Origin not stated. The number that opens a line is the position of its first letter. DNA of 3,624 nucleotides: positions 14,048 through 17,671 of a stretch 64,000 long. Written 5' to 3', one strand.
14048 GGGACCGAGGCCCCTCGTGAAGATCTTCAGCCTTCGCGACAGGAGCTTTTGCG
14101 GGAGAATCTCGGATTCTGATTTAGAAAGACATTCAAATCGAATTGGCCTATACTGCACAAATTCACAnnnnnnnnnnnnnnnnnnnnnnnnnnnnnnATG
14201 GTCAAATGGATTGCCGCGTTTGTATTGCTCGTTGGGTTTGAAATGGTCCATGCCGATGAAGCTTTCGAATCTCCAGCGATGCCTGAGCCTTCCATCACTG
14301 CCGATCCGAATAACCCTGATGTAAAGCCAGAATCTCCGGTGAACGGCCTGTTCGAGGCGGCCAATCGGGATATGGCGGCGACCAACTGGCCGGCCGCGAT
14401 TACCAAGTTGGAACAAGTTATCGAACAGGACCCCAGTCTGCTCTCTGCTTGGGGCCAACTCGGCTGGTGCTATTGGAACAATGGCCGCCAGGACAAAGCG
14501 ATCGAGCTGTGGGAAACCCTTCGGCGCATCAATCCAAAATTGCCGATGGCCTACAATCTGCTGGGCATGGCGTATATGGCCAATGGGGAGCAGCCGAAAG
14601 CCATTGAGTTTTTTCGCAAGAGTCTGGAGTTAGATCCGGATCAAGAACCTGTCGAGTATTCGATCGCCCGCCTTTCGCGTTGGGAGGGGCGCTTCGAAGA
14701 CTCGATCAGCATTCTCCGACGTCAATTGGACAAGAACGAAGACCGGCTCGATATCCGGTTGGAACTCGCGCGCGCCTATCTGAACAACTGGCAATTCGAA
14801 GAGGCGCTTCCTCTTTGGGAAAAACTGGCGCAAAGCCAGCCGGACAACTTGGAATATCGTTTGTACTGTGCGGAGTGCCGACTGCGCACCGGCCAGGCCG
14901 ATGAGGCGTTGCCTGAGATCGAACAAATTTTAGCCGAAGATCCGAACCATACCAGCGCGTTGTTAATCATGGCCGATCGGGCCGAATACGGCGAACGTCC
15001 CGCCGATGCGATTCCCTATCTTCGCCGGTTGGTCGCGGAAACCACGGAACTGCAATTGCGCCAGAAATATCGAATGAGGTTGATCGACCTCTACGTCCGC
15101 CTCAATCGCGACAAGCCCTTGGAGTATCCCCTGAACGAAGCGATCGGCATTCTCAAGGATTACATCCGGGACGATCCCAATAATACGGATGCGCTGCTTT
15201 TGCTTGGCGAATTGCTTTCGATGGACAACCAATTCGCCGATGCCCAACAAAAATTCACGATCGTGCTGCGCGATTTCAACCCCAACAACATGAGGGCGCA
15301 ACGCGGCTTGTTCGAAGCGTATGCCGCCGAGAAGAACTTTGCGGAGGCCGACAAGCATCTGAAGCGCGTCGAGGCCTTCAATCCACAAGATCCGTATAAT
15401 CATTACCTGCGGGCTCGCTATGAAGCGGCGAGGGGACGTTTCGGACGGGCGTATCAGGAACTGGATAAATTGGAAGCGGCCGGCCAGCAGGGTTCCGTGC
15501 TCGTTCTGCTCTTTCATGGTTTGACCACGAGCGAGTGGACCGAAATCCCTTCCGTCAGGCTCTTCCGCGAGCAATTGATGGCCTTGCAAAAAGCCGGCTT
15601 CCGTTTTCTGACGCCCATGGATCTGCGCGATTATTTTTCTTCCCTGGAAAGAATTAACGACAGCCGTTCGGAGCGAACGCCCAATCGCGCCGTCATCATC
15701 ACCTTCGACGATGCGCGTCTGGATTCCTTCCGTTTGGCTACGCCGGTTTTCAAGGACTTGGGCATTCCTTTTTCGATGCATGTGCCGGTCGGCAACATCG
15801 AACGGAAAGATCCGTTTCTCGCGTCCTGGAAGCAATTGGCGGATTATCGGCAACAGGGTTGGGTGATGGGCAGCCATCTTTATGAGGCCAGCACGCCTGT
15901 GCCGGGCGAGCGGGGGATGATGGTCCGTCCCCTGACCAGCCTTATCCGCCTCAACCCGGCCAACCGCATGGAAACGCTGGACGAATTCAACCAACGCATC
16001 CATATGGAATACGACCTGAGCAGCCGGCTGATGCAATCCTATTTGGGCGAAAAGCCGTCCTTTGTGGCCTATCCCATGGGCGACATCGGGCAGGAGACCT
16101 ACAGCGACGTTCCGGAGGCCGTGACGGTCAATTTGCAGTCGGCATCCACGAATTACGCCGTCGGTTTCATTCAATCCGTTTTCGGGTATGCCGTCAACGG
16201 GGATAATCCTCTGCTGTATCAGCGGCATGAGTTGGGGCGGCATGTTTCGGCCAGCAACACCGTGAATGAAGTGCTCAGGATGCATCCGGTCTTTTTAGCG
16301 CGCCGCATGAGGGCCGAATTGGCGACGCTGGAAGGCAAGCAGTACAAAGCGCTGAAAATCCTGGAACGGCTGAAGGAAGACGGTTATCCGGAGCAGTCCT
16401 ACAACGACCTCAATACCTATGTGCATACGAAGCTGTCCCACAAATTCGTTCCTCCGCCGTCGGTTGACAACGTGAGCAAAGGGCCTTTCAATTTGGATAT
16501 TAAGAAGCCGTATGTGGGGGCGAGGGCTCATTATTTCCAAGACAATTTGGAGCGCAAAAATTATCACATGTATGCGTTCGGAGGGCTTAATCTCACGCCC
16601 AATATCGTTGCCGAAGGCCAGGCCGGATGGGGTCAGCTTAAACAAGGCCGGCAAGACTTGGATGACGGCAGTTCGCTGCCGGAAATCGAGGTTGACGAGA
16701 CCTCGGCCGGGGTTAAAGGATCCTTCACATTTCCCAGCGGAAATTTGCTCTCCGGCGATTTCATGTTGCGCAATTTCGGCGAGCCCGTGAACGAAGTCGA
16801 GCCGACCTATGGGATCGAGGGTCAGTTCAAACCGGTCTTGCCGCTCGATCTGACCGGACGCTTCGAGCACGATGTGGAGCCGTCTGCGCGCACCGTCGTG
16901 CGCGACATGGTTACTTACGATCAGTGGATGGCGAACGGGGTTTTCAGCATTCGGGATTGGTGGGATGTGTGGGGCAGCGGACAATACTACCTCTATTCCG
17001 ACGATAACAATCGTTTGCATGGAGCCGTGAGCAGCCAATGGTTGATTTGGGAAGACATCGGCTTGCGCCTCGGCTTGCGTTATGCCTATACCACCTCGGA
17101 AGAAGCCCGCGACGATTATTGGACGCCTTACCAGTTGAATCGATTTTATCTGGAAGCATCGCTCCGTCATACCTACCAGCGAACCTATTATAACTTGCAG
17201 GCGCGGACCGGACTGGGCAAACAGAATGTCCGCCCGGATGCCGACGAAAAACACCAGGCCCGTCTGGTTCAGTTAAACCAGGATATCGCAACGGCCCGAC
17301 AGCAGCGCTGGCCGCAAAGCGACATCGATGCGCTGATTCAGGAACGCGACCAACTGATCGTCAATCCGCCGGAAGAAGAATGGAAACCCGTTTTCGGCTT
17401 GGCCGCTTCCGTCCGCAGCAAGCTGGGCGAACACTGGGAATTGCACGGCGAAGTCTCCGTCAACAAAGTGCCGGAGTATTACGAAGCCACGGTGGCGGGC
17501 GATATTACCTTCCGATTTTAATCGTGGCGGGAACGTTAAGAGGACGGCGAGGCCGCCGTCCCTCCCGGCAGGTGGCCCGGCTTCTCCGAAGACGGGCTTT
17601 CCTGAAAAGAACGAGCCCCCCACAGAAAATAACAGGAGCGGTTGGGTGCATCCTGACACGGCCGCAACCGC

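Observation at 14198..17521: Single polypeptide combining TPR scaffold, CE4 deacetylase-like domain and a C-terminal OM beta-barrel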

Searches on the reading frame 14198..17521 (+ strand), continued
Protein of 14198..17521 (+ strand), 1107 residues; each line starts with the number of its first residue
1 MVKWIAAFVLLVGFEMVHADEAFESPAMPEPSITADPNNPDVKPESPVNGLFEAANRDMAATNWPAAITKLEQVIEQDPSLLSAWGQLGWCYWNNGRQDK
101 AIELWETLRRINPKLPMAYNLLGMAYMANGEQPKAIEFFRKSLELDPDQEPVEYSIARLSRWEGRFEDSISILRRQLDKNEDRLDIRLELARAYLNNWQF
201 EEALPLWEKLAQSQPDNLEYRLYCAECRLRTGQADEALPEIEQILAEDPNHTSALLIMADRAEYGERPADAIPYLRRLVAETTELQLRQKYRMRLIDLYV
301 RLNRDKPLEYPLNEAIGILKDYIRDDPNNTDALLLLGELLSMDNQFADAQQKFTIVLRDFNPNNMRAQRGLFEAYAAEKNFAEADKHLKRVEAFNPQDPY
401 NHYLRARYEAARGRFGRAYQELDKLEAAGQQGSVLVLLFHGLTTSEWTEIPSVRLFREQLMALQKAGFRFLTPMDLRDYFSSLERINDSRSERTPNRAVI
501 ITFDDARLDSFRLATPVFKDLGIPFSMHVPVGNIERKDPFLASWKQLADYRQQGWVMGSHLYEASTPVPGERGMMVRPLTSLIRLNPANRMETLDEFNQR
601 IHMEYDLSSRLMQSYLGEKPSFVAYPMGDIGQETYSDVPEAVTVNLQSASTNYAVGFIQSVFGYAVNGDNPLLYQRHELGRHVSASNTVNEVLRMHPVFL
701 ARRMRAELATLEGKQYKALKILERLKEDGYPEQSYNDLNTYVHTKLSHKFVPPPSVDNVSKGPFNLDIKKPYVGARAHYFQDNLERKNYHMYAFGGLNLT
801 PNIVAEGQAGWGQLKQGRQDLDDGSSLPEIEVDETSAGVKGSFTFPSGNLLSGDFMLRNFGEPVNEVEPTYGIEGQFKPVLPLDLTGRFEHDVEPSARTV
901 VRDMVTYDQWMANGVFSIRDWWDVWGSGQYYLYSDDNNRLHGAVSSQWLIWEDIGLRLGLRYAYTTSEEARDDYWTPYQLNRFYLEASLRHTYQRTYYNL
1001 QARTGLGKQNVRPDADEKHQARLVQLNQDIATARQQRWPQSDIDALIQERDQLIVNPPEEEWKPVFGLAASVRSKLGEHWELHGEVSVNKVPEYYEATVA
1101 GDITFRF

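Call 43: fold_search(model_id=the predicted structure, library=pdb)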
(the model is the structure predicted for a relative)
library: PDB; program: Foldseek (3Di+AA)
matches with E <= 10: 1619; with E <= 0.001: 622
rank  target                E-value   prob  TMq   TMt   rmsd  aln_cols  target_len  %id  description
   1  7y4i_A                1.7e-13  1.00  0.19  0.24  31.1       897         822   13  Crystal structure of SPINDLY in complex with GDP (released 2022-12-07)
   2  7y4i_B                2.2e-13  1.00  0.19  0.24  28.6       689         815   13  Crystal structure of SPINDLY in complex with GDP (released 2022-12-07)
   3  8dtf_A                3.4e-13  1.00  0.20  0.25  30.8       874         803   12  Cryo-EM structure of the full length Arabidopsis SPY with complete TPRs (released 2023-03-08)
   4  1w3b_A                3.7e-13  1.00  0.26  0.62   6.2       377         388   20  The superhelical TPR domain of O-linked GlcNAc transferase reveals structural similarities to importin alpha. (released 2004-09-09)
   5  8dtg_A                9.2e-13  1.00  0.19  0.24  28.8       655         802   13  Cryo-EM structure of Arabidopsis SPY alternative conformation 1 (released 2023-03-08)
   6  7ntf_A                6.6e-12  1.00  0.24  0.28  23.3       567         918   17  Cryo-EM structure of unliganded O-GlcNAc transferase (released 2021-11-17)
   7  7yea_A                2.8e-11  1.00  0.26  0.28  26.3       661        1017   15  Human O-GlcNAc transferase Dimer (released 2023-07-12)
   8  1w3b_B                3.2e-11  1.00  0.23  0.61   8.0       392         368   20  The superhelical TPR domain of O-linked GlcNAc transferase reveals structural similarities to importin alpha. (released 2004-09-09)
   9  8chy                  3.3e-11  1.00  0.16  0.60  10.0       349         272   18  Crystal structure of an 8-repeat consensus TPR superhelix with Zinc. (released 2024-02-21)
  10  6eou                  3.8e-11  1.00  0.21  0.51   7.7       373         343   18  O-GlcNAc transferase TPR domain with the intellectual disability associated mutation L254F (released 2018-05-09)
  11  7yeh_A                5.9e-11  1.00  0.25  0.27  22.6       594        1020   15  Cryo-EM structure of human OGT-OGA complex (released 2023-07-12)
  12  8qca_B                6.7e-11  1.00  0.22  0.28  25.7       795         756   13  CryoEM structure of a S. Cerevisiae Ski2387 complex in the closed state bound to RNA (released 2023-11-15)
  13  9qhb                  7.3e-11  1.00  0.16  0.62  10.3       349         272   18  Crystal structure of 16-repeat CTPR protein with eliminated coordination sites (released 2025-10-22)
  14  5nnp_A                7.6e-11  1.00  0.19  0.29  23.1       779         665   12  Structure of Naa15/Naa10 bound to HypK-THB (released 2017-06-14)
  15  8hmd_C                9.3e-11  1.00  0.18  0.15  28.5       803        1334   14  base module state 2 of Tetrahymena IFT-A (released 2023-06-14)
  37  6dq3_A                9.0e-10  1.00  0.18  0.81   4.1       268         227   20  Streptococcus pyogenes deacetylase PplD in complex with acetate (released 2019-05-01)
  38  4u10_A                9.8e-10  1.00  0.20  0.76   4.0       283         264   18  Probing the structure and mechanism of de-N-acetylase from aggregatibacter actinomycetemcomitans (released 2015-01-14)
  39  3vus_A                1.1e-09  1.00  0.20  0.75   4.3       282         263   14  Escherichia coli PgaB N-terminal domain (released 2012-11-14)
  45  4u10_B                1.7e-09  1.00  0.19  0.74   4.2       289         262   16  Probing the structure and mechanism of de-N-acetylase from aggregatibacter actinomycetemcomitans (released 2015-01-14)
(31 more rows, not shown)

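Call 75: list_cluster_members(proteins=[P0002, P0006, P0010, P0016, P0023, P0025, P0121])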
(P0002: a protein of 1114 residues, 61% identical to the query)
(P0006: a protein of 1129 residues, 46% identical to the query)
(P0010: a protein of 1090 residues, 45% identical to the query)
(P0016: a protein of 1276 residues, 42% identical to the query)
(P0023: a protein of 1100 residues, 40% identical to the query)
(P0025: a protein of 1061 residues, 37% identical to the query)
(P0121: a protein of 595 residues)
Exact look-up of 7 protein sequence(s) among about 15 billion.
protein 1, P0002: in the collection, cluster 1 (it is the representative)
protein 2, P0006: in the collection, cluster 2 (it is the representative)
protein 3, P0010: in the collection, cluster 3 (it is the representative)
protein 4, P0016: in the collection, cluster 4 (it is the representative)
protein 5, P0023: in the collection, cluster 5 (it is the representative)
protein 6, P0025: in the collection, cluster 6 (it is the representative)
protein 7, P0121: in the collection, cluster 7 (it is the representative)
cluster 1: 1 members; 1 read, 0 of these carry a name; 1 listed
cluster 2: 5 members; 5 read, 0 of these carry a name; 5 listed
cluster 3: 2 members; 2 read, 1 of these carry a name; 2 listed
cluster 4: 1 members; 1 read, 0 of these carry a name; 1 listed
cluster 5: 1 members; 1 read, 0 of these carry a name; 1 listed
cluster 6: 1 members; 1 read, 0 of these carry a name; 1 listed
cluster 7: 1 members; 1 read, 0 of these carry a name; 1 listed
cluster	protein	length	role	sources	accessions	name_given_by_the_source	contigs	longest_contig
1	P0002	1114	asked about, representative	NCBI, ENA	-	-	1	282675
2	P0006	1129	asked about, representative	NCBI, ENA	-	-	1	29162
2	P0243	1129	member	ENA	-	-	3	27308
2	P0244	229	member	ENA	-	-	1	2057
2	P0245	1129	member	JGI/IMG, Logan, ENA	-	-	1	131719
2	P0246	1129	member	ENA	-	-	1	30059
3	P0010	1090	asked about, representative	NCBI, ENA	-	-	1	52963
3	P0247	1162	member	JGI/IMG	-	biofilm PGA synthesis lipoprotein PgaB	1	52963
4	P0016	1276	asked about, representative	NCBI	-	-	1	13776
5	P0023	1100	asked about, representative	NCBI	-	-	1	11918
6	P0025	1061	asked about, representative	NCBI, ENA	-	-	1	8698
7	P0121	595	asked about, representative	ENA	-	-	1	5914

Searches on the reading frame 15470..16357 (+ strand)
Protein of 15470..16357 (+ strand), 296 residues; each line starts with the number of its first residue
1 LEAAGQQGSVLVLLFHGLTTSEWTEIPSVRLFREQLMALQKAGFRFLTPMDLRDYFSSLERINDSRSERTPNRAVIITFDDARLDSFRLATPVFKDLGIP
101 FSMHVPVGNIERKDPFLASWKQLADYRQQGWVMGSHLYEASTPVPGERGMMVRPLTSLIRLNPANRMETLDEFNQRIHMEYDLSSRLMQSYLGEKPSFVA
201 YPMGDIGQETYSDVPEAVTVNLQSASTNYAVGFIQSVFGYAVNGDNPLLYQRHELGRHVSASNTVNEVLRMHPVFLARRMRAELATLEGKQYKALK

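Call 13: search_solved_structures(query=window:15470-16357:+, max_evalue=1, show_alignments=4)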
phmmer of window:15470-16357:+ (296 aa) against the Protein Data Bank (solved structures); distinct sequences matched with E-value up to 1: 5.
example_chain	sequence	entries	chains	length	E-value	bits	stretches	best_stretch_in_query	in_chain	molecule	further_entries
4wcj_A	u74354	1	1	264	3.3e-13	52.7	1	9-139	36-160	Polysaccharide deacetylase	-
4u10_A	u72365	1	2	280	1.7e-07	34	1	68-207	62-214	Poly-beta-1,6-N-acetyl-D-glucosamine N-deacetylase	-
6dq3_A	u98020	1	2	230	0.00017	24.2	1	26-136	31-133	Polysaccharide deacetylase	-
5bu6_A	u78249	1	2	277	0.00068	22.2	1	58-213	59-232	BpsB (PgaB), Poly-beta-1,6-N-acetyl-D-glucosamine N-deacetylase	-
3vus_A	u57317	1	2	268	0.17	14.3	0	68-206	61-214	Poly-beta-1,6-N-acetyl-D-glucosamine N-deacetylase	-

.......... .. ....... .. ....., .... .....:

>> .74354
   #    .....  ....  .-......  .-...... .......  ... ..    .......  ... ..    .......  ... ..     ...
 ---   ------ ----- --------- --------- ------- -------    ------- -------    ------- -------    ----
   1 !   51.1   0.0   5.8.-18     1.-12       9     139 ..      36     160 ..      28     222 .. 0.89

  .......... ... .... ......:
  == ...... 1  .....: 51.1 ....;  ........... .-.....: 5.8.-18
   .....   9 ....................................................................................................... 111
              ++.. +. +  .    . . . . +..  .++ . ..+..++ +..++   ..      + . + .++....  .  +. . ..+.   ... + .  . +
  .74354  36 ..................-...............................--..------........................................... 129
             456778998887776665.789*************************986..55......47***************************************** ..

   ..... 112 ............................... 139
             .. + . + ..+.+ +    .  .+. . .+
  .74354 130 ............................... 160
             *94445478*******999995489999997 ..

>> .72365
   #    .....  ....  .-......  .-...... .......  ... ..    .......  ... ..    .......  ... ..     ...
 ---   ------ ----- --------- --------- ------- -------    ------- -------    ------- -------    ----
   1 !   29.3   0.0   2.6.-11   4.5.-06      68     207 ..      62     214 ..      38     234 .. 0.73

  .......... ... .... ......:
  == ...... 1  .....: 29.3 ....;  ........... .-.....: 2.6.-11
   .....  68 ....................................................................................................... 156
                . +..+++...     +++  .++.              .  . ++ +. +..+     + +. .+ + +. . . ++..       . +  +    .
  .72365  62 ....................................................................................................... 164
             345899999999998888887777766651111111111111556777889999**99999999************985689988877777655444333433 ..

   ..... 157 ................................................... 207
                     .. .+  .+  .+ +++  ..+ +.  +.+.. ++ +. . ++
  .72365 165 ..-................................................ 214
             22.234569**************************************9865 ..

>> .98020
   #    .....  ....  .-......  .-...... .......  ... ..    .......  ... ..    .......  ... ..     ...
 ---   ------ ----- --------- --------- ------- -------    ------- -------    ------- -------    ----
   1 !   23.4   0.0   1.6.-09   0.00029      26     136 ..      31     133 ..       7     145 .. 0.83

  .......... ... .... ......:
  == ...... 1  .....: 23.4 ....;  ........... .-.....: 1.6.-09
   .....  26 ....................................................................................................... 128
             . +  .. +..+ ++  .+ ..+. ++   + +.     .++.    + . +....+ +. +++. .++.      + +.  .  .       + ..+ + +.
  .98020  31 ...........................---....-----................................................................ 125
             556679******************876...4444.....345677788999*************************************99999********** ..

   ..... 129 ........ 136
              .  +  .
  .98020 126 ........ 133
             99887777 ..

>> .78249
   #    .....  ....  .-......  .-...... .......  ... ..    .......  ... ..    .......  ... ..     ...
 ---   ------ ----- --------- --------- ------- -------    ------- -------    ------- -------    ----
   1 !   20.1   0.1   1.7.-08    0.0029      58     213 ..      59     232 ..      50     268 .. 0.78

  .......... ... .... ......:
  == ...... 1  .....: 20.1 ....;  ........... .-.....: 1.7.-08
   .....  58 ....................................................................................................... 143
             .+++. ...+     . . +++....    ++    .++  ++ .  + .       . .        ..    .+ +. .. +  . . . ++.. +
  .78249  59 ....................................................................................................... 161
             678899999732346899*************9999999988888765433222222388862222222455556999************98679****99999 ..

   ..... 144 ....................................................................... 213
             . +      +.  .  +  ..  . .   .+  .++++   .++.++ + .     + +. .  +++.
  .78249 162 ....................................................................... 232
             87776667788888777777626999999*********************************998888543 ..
